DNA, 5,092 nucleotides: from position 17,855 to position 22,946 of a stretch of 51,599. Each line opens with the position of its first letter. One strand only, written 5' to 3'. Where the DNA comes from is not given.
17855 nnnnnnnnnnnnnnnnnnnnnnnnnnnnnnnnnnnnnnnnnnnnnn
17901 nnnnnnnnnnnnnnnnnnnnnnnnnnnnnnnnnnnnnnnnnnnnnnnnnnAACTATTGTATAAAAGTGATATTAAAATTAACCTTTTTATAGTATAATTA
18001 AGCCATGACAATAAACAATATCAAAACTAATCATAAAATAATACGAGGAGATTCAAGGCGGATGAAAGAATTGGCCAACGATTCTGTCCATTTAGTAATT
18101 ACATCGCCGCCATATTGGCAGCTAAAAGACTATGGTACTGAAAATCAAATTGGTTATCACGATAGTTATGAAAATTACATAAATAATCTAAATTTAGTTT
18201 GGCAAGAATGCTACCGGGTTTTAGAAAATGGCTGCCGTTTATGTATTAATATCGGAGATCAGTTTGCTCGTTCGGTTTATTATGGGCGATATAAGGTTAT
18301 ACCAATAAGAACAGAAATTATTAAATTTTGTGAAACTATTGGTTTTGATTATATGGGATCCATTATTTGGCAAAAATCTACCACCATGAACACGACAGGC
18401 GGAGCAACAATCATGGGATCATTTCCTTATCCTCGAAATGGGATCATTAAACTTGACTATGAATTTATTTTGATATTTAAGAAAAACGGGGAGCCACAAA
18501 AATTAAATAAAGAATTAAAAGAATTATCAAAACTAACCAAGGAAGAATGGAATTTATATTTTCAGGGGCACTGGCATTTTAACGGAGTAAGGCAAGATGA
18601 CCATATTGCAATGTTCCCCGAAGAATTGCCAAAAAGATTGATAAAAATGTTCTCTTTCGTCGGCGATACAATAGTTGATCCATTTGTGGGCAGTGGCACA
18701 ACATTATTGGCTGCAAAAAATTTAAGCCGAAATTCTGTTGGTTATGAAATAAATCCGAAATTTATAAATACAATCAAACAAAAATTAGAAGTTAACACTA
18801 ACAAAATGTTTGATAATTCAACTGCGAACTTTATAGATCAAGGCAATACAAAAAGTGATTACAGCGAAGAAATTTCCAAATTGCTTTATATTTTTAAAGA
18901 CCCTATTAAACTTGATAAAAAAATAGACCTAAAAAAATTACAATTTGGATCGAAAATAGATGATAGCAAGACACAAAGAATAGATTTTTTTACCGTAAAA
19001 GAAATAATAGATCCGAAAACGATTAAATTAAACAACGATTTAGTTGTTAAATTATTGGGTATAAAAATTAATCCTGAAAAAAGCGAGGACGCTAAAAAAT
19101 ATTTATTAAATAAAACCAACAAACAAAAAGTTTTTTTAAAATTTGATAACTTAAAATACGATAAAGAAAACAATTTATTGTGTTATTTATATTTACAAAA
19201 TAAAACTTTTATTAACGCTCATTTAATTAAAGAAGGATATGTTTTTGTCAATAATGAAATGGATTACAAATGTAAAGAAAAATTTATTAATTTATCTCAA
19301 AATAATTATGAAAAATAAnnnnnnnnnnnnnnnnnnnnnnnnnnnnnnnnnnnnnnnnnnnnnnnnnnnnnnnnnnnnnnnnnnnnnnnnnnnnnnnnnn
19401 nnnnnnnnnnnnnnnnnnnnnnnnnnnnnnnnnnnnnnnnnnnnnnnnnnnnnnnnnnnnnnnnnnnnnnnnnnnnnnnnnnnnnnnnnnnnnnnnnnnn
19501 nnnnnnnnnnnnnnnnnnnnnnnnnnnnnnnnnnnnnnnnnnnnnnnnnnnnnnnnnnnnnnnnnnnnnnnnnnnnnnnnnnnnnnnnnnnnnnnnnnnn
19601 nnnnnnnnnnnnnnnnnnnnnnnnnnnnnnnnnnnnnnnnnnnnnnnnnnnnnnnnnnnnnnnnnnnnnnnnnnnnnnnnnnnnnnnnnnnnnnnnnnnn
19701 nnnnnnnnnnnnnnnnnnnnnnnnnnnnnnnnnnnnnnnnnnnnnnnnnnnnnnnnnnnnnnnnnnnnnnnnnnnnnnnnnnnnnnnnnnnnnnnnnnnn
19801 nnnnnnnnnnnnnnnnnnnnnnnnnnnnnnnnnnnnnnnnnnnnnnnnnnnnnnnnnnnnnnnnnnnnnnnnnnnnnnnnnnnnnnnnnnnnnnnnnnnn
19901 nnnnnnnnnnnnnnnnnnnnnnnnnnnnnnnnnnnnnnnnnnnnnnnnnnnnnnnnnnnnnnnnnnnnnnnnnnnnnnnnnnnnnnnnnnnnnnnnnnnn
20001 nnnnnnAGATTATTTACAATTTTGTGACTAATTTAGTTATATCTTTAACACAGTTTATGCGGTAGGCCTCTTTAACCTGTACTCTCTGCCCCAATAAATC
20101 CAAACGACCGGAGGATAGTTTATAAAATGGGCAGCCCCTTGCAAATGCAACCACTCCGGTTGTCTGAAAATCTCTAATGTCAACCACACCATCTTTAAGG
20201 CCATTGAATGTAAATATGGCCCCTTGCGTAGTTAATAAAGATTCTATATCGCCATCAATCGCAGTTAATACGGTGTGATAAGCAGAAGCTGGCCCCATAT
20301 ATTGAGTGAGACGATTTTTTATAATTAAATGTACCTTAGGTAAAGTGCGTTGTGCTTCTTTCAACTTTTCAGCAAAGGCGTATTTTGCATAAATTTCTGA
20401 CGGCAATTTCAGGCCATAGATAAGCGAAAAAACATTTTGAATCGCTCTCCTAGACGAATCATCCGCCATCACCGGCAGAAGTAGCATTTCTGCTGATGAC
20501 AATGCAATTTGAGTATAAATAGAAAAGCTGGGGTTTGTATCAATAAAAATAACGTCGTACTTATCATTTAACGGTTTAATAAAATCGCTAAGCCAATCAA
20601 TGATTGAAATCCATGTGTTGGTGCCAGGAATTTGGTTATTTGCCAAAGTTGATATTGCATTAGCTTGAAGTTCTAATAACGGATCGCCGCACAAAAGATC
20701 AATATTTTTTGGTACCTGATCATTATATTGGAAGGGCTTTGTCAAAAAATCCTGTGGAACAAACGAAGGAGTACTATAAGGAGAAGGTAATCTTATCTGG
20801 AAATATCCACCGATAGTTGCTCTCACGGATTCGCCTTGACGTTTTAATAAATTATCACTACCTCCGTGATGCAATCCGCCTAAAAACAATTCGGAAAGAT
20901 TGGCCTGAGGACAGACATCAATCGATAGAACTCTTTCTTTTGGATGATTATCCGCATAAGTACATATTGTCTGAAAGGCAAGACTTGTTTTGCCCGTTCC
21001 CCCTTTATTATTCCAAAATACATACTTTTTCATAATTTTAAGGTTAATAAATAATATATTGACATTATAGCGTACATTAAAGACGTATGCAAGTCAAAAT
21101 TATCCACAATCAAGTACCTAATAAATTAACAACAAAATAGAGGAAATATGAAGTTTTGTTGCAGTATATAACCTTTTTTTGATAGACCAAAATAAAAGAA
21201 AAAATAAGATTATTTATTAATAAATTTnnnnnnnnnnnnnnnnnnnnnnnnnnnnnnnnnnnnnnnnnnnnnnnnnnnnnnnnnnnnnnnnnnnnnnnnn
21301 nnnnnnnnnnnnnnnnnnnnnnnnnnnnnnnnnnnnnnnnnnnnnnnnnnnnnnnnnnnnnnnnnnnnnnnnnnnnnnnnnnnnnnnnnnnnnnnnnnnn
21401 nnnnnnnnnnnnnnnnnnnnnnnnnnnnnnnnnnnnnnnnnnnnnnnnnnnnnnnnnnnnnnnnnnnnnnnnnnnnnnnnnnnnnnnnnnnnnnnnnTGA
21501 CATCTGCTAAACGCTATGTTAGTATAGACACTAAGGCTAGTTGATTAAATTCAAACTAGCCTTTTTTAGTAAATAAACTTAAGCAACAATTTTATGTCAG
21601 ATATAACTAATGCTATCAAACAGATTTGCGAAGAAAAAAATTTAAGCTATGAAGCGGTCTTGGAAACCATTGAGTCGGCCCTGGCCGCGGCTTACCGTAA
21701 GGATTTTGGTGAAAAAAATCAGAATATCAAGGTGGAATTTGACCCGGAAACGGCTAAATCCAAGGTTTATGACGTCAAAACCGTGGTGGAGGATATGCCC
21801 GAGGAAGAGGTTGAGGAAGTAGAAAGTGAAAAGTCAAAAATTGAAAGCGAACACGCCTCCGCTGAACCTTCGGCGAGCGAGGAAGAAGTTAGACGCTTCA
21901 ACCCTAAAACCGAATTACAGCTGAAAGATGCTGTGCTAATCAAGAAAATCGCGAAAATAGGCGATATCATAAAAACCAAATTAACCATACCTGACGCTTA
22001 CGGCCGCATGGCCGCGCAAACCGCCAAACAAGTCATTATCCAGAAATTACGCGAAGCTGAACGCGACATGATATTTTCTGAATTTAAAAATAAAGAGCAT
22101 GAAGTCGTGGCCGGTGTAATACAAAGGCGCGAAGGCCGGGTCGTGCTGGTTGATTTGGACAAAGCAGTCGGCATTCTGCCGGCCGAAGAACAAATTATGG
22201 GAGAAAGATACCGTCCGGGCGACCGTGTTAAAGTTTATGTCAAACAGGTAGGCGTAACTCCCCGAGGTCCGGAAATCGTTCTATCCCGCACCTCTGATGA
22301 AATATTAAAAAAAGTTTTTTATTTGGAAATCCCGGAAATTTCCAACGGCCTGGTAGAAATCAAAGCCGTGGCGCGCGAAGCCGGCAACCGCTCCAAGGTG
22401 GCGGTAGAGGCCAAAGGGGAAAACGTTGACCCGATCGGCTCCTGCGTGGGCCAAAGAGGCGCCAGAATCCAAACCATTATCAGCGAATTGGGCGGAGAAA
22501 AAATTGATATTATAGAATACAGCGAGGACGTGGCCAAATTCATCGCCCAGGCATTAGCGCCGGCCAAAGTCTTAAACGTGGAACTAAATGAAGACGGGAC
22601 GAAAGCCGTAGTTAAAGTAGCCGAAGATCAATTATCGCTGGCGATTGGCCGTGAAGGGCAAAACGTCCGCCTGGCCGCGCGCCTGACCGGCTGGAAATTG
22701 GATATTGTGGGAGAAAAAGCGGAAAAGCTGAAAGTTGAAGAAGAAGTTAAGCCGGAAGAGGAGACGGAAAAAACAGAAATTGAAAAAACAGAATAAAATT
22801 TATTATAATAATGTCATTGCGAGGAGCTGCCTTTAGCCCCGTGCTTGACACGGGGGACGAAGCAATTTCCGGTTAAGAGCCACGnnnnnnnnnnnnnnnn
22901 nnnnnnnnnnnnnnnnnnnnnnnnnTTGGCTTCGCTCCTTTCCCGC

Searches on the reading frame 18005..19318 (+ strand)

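Call 8: search_protein_families(library=pfam, proteins=[window:18005-19318:+], max_evalue=0.001)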
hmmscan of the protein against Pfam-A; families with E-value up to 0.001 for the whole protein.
window:18005-19318:+ (437 aa): 3 families
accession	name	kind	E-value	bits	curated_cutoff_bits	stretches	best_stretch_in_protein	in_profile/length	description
PF01555.25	N6_N4_Mtase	-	1.7e-45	156.1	26.7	1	28-258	1-220/221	DNA methylase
PF00565.23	SNase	-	5.2e-07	30.5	21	1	361-425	24-85/107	Staphylococcal nuclease homologue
PF01170.24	UPF0020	-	8.7e-05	22.7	22.3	0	195-269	3-77/197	RMKL-like, methyltransferase domain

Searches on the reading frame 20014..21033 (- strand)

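Call 9: search_protein_families(library=pfam, proteins=[window:20014-21033:-], max_evalue=0.001)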
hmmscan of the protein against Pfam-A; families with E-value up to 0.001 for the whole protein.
window:20014-21033:- (339 aa): 4 families
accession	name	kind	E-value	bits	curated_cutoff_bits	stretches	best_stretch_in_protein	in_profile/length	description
PF13614.12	AAA_31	-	9.3e-17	62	27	1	2-205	2-164/177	AAA domain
PF01656.29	CbiA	-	6.4e-06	26.6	25.4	1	5-82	2-54/125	CobQ/CobB/MinD/ParA nucleotide binding domain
PF09140.17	MipZ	-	9.4e-05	22.3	20.7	0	146-243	87-184/262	ATPase MipZ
PF02374.21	ArsA_ATPase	-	0.00029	20.6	24.3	0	3-50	2-47/305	Anion-transporting ATPase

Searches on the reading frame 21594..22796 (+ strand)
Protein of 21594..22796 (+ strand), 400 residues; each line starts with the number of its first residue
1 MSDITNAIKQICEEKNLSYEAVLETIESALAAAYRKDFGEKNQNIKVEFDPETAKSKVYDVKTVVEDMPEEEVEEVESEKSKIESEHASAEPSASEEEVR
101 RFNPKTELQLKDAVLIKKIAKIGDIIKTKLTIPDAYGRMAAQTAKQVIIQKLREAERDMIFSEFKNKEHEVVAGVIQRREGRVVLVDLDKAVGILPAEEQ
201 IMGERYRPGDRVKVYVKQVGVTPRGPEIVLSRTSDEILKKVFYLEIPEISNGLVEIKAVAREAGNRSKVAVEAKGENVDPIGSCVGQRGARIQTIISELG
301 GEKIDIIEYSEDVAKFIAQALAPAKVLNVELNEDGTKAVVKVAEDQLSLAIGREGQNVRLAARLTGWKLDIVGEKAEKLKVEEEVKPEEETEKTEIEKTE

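Call 9: search_protein_families(library=pfam, proteins=[window:21594-22796:+], max_evalue=0.001)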
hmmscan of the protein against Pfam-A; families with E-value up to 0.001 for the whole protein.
window:21594-22796:+ (400 aa): 4 families
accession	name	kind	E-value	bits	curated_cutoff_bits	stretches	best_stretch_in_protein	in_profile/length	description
PF13184.12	KH_5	-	4.8e-30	103.9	27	1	263-330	1-68/69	NusA-like KH domain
PF08529.16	NusA_N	-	3.6e-29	101.8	23.8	1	3-158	1-119/119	NusA N-terminal domain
PF00575.29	S1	-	8.4e-06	26.5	22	1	167-224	3-67/74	S1 RNA binding domain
PF23095.1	KH_NusA_C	-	0.0004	20.8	34.2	0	338-370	1-33/59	Transcription termination/antitermination protein NusA, KH domain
